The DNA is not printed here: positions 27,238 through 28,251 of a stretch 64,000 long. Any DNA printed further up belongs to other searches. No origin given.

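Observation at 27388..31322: GtrB-like / small membrane protein / GT-C-like module (two DPM1-type GT2s, a methyltransferase, a 544 aa polytopic protein and a 3-TM mini-protein)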

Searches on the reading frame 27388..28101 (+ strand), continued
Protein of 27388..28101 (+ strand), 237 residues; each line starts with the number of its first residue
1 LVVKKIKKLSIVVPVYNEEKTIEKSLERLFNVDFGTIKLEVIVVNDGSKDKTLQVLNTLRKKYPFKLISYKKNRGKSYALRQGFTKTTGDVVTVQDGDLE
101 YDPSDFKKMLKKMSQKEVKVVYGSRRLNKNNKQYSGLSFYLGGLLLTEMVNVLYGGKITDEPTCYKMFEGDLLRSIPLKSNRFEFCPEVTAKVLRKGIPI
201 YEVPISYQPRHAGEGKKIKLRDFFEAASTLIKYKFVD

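Call 69: find_homologous_proteins(query=window:27388-28101:+, max_evalue=1e-10)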
Query window:27388-28101:+ (237 aa): 7706 proteins with E <= 1e-10 among 8000 candidates; the best 120 are listed.
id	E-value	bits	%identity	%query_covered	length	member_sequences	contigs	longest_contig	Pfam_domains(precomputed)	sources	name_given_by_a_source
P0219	5.3e-137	473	91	99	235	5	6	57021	PF10111.15,PF13641.13,PF00535.33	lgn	-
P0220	7.8e-114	397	75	99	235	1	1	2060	PF10111.15,PF13641.13,PF00535.33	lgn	-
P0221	5.3e-109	381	74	99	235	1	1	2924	PF10111.15,PF13641.13,PF00535.33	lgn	-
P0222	2.9e-108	379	73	98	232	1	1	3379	PF10111.15,PF13641.13,PF00535.33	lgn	-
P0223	1.7e-106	373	73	99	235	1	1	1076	PF10111.15,PF13641.13,PF00535.33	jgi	-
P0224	1.7e-106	373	72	99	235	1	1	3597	PF10111.15,PF13641.13,PF00535.33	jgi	-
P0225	1.9e-106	373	73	99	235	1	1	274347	PF10111.15,PF13641.13,PF00535.33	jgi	jgi:dolichol-phosphate mannosyltransferase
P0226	4.5e-106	372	72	99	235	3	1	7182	PF10111.15,PF13641.13,PF00535.33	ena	-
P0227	6.9e-106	371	73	99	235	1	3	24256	PF10111.15,PF13641.13,PF00535.33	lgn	-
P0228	8.6e-106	371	73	99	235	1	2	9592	PF10111.15,PF13641.13,PF00535.33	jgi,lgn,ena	jgi:glycosyltransferase involved in cell wall biosynthesis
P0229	1.5e-105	370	73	99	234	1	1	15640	PF10111.15,PF13641.13,PF00535.33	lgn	-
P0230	1.7e-105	370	72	97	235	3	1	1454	PF10111.15,PF13641.13,PF00535.33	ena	-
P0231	3.4e-105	369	73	99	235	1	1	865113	PF10111.15,PF13641.13,PF00535.33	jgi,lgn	jgi:glycosyltransferase involved in cell wall biosynthesis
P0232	4.8e-105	368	72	99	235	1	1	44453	PF10111.15,PF13641.13,PF00535.33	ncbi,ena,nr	ncbi:glycosyltransferase family 2 protein [Patescibacteria group bacterium]|nr:glycosyltransferase f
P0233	5.1e-105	368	72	99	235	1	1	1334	PF10111.15,PF13641.13,PF00535.33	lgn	-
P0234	8.1e-105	367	73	99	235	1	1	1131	PF10111.15,PF13641.13,PF00535.33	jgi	jgi:dolichol-phosphate mannosyltransferase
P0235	8.2e-105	367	73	98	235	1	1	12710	PF10111.15,PF13641.13,PF00535.33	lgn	-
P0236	1.8e-104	366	72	99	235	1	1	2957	PF10111.15,PF13641.13,PF00535.33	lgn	-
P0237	3.8e-104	365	70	100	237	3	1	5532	PF10111.15,PF13641.13,PF00535.33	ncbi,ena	-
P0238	3.8e-104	365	71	99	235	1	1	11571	PF10111.15,PF13641.13,PF00535.33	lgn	-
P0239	6.2e-104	365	71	98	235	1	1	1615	PF10111.15,PF13641.13,PF00535.33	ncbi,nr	ncbi:MAG: glycosyltransferase family 2 protein [bacterium]|nr:glycosyltransferase family 2 protein [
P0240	5.1e-103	362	72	95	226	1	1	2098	PF10111.15,PF13506.14,PF13641.13,PF00535.33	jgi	-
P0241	9.4e-103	361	70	95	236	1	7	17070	PF10111.15,PF13641.13,PF00535.33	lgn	-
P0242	4.2e-102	359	71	95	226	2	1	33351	PF10111.15,PF13641.13,PF00535.33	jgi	-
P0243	1.1e-101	357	70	99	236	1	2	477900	PF10111.15,PF13641.13,PF00535.33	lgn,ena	-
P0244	1.0e-100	354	70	99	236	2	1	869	PF10111.15,PF13641.13,PF00535.33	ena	-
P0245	1.6e-100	353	69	99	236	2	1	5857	PF10111.15,PF13641.13,PF00535.33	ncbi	-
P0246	2.4e-100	353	69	99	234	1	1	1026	PF10111.15,PF13641.13,PF00535.33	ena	-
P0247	6.9e-100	351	70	98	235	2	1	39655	PF10111.15,PF13641.13,PF00535.33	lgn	-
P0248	1.0e-98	347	66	99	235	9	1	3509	PF10111.15,PF13641.13,PF00535.33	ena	-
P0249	1.4e-98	347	68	99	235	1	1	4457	PF10111.15,PF13641.13,PF00535.33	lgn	-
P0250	2.2e-98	346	67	99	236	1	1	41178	PF10111.15,PF13641.13,PF00535.33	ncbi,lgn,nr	ncbi:MAG: glycosyltransferase family 2 protein [Candidatus Shapirobacteria bacterium]|nr:glycosyltra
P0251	2.7e-97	343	68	99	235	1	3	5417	PF10111.15,PF13641.13,PF00535.33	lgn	-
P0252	4.2e-97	342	66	99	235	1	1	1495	PF10111.15,PF13641.13,PF00535.33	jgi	-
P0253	8.0e-97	341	67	99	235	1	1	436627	PF10111.15,PF13641.13,PF00535.33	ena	-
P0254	1.4e-96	341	69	99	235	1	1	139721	PF10111.15,PF13641.13,PF00535.33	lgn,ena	-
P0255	1.9e-96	340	67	99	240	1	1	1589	PF10111.15,PF13641.13,PF00535.33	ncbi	-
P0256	1.3e-95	337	68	95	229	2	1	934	PF10111.15,PF13641.13,PF00535.33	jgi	jgi:glycosyltransferase involved in cell wall biosynthesis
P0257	2.9e-95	336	67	97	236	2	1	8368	PF10111.15,PF13641.13,PF00535.33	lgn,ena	-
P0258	5.0e-95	335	68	98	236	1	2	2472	PF10111.15,PF13641.13,PF00535.33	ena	-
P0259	6.0e-95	335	67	97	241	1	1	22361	PF10111.15,PF13641.13,PF00535.33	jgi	-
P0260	1.2e-94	334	68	99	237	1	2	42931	PF10111.15,PF13641.13,PF00535.33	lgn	-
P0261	1.8e-94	334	67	99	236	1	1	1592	PF10111.15,PF13641.13,PF00535.33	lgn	-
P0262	2.5e-94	333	63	99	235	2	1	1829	PF10111.15,PF13641.13,PF00535.33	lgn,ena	-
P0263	2.7e-94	333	63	100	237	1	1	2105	PF10111.15,PF13641.13,PF00535.33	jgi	jgi:dolichol-phosphate mannosyltransferase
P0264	7.3e-94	332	63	100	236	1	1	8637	PF10111.15,PF13641.13,PF00535.33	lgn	-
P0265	6.4e-93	328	62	99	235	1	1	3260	PF10111.15,PF13641.13,PF00535.33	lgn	-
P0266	6.6e-93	328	66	98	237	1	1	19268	PF10111.15,PF13641.13,PF00535.33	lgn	-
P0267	1.3e-92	328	67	99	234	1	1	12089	PF10111.15,PF13641.13,PF00535.33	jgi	-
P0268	1.3e-92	327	65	98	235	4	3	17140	PF10111.15,PF13641.13,PF00535.33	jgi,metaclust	metaclust:\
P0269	8.8e-92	325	65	98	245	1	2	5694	PF10111.15,PF13641.13,PF00535.33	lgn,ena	-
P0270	1.6e-91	324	63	98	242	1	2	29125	PF10111.15,PF13641.13,PF00535.33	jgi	-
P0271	1.6e-91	324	63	98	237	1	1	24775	PF10111.15,PF13641.13,PF00535.33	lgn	-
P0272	6.5e-91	322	62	98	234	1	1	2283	PF10111.15,PF13641.13,PF00535.33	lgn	-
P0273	2.1e-90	320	65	97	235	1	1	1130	PF10111.15,PF13641.13,PF00535.33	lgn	-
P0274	2.5e-90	320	64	98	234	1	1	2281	PF10111.15,PF13641.13,PF00535.33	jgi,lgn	jgi:glycosyltransferase involved in cell wall biosynthesis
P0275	7.9e-90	318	62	98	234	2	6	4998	PF10111.15,PF13641.13,PF00535.33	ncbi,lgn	-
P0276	8.8e-90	318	62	97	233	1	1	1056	PF10111.15,PF13641.13,PF00535.33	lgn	-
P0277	4.5e-89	316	60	98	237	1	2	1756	PF10111.15,PF13641.13,PF00535.33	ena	-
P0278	4.7e-89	316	64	98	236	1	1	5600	PF10111.15,PF13641.13,PF00535.33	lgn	-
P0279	5.0e-89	316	66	97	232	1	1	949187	PF10111.15,PF13641.13,PF00535.33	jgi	-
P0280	6.9e-89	315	66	97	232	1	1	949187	PF10111.15,PF13641.13,PF00535.33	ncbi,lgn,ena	ncbi:MAG: glycosyltransferase family 2 protein [Candidatus Shapirobacteria bacterium]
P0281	7.4e-89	315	63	97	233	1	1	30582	PF10111.15,PF13641.13,PF00535.33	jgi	jgi:dolichol-phosphate mannosyltransferase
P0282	1.4e-88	314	65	98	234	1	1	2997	PF10111.15,PF13641.13,PF00535.33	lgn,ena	-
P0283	1.6e-88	314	63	99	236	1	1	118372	PF10111.15,PF13641.13,PF00535.33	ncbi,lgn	-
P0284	2.9e-88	313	61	98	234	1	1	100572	PF10111.15,PF13641.13,PF00535.33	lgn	-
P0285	3.0e-88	313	63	98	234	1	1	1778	PF10111.15,PF13641.13,PF00535.33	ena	-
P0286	7.8e-88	312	61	98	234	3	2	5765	PF10111.15,PF13641.13,PF00535.33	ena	-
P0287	3.5e-87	310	61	97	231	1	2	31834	PF10111.15,PF13641.13,PF00535.33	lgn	-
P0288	1.0e-86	308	63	98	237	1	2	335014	PF10111.15,PF13641.13,PF00535.33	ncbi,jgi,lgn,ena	ncbi:MAG: glycosyltransferase family 2 protein [Candidatus Shapirobacteria bacterium]|jgi:glycosyltr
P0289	1.9e-86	307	60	98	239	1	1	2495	PF10111.15,PF13641.13,PF00535.33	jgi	jgi:dolichol-phosphate mannosyltransferase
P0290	2.7e-86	307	60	98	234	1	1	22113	PF10111.15,PF13641.13,PF00535.33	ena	-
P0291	3.4e-86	306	61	99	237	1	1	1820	PF10111.15,PF13641.13,PF00535.33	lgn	-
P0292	9.4e-86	305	61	98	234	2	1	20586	PF10111.15,PF13641.13,PF00535.33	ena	-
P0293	3.5e-85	303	60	98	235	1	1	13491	PF10111.15,PF13641.13,PF00535.33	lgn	-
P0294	6.8e-85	302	60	98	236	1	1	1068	PF10111.15,PF13641.13,PF00535.33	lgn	-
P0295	1.9e-84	301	60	99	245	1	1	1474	PF10111.15,PF13641.13,PF00535.33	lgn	-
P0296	7.5e-81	289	57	97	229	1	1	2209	PF10111.15,PF13641.13,PF00535.33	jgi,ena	-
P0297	9.8e-81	289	60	97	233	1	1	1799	PF10111.15,PF00535.33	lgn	-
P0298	3.9e-80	287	61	97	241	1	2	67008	PF10111.15,PF13641.13,PF00535.33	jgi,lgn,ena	jgi:glycosyltransferase involved in cell wall biosynthesis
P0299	1.0e-79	285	59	94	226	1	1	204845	PF13641.13,PF00535.33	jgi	jgi:glycosyltransferase involved in cell wall biosynthesis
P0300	1.6e-79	285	54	95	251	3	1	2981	PF10111.15,PF13641.13,PF00535.33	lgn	-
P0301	1.8e-79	285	56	98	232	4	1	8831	PF10111.15,PF13641.13,PF00535.33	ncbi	-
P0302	2.8e-79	284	55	99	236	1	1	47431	PF10111.15,PF13641.13,PF00535.33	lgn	-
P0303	3.0e-79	284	58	97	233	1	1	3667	PF10111.15,PF13641.13,PF00535.33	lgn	-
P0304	4.5e-79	283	57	96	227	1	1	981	PF10111.15,PF13641.13,PF00535.33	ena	-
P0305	1.1e-78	282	59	97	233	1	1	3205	PF10111.15,PF13641.13,PF00535.33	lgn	-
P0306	3.0e-78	280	55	97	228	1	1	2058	PF10111.15,PF13641.13,PF00535.33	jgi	jgi:dolichol-phosphate mannosyltransferase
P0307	4.0e-78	280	56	97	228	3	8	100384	PF10111.15,PF00535.33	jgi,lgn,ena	-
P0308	5.9e-78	280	56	97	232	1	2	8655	PF00535.33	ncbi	-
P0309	6.1e-78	280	55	96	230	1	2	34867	PF10111.15,PF13641.13,PF00535.33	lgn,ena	-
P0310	9.7e-78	279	56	97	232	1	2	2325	PF10111.15,PF13641.13,PF00535.33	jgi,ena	-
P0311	1.7e-77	278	57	97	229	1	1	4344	PF10111.15,PF13641.13,PF00535.33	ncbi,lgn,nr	ncbi:MAG: glycosyltransferase family 2 protein [Candidatus Margulisbacteria bacterium]|nr:glycosyltr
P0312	2.1e-77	278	58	97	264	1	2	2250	PF10111.15,PF13641.13,PF00535.33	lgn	-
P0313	2.4e-77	278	58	97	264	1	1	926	PF10111.15,PF13641.13,PF00535.33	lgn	-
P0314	2.5e-77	277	57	97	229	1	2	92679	PF13641.13,PF00535.33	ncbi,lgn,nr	ncbi:MAG: glycosyltransferase family 2 protein [Nanoarchaeota archaeon]|nr:glycosyltransferase famil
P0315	2.8e-77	277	55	97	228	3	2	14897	PF10111.15,PF00535.33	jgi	-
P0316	4.4e-77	277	56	98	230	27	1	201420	PF13641.13,PF00535.33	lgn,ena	-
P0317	5.9e-77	276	56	98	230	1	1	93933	PF10111.15,PF13641.13,PF00535.33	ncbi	ncbi:MAG: glycosyltransferase family 2 protein [Candidatus Woesearchaeota archaeon]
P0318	9.7e-77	276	55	97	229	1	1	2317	PF10111.15,PF13641.13,PF00535.33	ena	-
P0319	1.0e-76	275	56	98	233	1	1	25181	PF13641.13,PF00535.33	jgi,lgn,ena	-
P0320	1.4e-76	275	56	97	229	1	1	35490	PF10111.15,PF13641.13,PF00535.33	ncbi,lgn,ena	-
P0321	1.9e-76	275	58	97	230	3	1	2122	PF10111.15,PF13641.13,PF00535.33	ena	-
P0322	1.9e-76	275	55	97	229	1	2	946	PF10111.15,PF13641.13,PF00535.33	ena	-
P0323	2.2e-76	274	55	97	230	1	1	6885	PF10111.15,PF00535.33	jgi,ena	-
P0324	2.4e-76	274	52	97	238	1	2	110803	PF10111.15,PF13641.13,PF00535.33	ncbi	-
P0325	3.1e-76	274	56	97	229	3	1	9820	PF10111.15,PF13641.13,PF00535.33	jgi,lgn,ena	-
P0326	3.2e-76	274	55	97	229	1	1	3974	PF10111.15,PF13641.13,PF00535.33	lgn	-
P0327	3.5e-76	274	55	98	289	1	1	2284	PF10111.15,PF13641.13,PF00535.33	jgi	jgi:dolichol-phosphate mannosyltransferase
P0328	5.1e-76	273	55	97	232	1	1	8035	PF13641.13,PF00535.33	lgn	-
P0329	5.6e-76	273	53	98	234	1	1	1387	PF10111.15,PF13641.13,PF00535.33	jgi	jgi:dolichol-phosphate mannosyltransferase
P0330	7.2e-76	273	54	98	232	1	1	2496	PF10111.15,PF13641.13,PF00535.33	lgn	-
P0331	7.4e-76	273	52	100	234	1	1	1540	PF10111.15,PF13641.13,PF00535.33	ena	-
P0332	7.6e-76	273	54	97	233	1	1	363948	PF10111.15,PF13641.13,PF00535.33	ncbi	-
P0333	1.0e-75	272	56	97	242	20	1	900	PF10111.15,PF13641.13,PF00535.33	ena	-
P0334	1.2e-75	272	54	97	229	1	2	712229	PF10111.15,PF13641.13,PF00535.33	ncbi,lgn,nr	ncbi:glycosyltransferase family 2 protein [Candidatus Woesearchaeota archaeon]|nr:glycosyltransferas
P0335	1.4e-75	272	54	97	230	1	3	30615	PF10111.15,PF13641.13,PF00535.33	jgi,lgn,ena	-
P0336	1.4e-75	272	56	97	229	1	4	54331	PF10111.15,PF13641.13,PF00535.33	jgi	jgi:dolichol-phosphate mannosyltransferase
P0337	1.7e-75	272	58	97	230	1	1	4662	PF10111.15,PF13641.13,PF00535.33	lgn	-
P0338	1.8e-75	271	58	96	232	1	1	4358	PF10111.15,PF13641.13,PF00535.33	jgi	-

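Call 71: find_encoding_contigs(protein=P0334, flank=5000, max_places=1)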
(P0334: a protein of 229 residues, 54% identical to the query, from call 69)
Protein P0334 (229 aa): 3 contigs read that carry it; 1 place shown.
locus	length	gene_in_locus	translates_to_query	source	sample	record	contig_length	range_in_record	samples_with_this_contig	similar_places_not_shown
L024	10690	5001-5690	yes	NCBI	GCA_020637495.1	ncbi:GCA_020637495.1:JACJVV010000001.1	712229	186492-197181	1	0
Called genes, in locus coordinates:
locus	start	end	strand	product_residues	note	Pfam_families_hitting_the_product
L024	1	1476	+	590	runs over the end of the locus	PF01336:tRNA_anti-codon, PF00152:tRNA-synt_2, PF02938:GAD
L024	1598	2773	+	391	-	PF05222:AlaDh_PNT_N, PF01262:AlaDh_PNT_C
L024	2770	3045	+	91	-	PF12769:PNTB_4TM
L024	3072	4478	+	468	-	PF02233:PNTB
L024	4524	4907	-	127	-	-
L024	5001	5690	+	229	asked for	PF00535:Glycos_transf_2, PF10111:Glyco_tranf_2_2 (weak), PF13641:Glyco_tranf_2_3 (weak)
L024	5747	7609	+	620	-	-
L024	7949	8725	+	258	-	PF00483:NTP_transferase, PF12804:NTP_transf_3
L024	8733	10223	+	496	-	PF01943:Polysacc_synt, PF13440:Polysacc_synt_3, PF03023:MurJ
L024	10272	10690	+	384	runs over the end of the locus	PF13439:Glyco_transf_4, PF13477:Glyco_trans_4_2 (weak), PF13579:Glyco_trans_4_4, PF20706:GT4-conflict, PF00534:Glycos_transf_1, PF13692:Glyco_trans_1_4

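Call 72: find_encoding_contigs(protein=P0332, flank=5000, max_places=1)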
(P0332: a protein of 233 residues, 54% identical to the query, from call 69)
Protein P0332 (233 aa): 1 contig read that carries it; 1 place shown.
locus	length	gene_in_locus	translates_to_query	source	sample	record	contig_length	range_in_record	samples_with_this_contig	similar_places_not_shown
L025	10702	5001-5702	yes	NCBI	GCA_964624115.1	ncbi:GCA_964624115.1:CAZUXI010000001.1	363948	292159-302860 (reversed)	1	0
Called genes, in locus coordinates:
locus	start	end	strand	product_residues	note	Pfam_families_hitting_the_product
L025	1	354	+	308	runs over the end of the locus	PF01180:DHO_dh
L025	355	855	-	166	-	PF01035:DNA_binding_1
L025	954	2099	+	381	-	PF22660:RS_preATP-grasp-like, PF02222:ATP-grasp, PF07478:Dala_Dala_lig_C (faint), PF17769:PurK_C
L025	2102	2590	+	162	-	PF00731:AIRC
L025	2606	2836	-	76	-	-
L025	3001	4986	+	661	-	-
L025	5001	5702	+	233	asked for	PF00535:Glycos_transf_2, PF10111:Glyco_tranf_2_2 (weak), PF13641:Glyco_tranf_2_3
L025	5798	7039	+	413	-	-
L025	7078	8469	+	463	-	PF00875:DNA_photolyase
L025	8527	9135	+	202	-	-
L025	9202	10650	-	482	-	-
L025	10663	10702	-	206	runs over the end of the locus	PF04542:Sigma70_r2, PF08281:Sigma70_r4_2, PF04545:Sigma70_r4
